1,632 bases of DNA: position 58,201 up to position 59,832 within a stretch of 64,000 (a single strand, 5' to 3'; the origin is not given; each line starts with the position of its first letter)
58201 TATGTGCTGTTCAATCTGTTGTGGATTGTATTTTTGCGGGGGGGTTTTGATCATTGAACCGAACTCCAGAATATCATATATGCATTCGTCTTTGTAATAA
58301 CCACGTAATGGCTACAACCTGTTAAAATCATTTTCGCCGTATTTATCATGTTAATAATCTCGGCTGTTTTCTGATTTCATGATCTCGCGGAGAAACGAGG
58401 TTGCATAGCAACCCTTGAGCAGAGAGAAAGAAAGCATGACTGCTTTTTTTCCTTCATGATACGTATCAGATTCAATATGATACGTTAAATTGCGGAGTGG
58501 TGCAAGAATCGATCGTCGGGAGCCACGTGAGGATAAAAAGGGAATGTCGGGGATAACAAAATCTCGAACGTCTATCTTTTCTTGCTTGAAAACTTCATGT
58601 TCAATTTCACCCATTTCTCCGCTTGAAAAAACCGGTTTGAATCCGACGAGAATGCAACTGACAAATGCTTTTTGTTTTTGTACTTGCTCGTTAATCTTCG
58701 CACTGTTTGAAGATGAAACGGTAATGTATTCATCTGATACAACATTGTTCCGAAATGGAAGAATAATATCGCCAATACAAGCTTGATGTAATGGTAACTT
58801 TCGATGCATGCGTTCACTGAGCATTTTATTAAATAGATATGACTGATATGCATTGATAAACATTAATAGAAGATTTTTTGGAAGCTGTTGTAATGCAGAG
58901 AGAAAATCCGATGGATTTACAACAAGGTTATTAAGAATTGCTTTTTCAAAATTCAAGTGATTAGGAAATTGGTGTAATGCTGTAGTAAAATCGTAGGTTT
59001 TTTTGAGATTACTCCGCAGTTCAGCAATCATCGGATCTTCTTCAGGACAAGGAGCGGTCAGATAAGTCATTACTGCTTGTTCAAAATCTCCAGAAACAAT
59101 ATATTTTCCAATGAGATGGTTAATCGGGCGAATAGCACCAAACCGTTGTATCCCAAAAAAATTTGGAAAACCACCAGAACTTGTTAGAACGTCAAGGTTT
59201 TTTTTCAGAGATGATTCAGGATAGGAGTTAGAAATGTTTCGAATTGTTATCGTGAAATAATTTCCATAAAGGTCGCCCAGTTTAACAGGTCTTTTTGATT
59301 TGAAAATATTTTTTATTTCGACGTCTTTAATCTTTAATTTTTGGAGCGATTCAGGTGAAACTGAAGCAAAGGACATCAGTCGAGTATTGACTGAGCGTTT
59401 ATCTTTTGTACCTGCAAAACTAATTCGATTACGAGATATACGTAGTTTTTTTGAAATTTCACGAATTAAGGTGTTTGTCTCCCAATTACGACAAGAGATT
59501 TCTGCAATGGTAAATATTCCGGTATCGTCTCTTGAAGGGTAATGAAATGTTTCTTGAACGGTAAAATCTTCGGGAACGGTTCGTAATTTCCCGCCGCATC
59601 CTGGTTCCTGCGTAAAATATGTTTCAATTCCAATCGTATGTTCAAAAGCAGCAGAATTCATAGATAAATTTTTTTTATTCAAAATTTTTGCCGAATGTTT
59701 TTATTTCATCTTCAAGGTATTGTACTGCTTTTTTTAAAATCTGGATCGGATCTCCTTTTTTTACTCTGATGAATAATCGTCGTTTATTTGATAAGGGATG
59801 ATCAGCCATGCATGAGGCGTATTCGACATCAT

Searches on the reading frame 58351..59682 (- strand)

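Call 16: search_protein_families(library=pfam, proteins=[window:58351-59682:-], max_evalue=0.001)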
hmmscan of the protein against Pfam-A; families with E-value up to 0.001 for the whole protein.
window:58351-59682:- (443 aa): 1 family
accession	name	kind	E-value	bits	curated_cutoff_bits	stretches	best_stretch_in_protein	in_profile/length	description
PF01142.23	TruD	-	3.3e-137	458.2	27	1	17-434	2-412/412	tRNA pseudouridine synthase D (TruD)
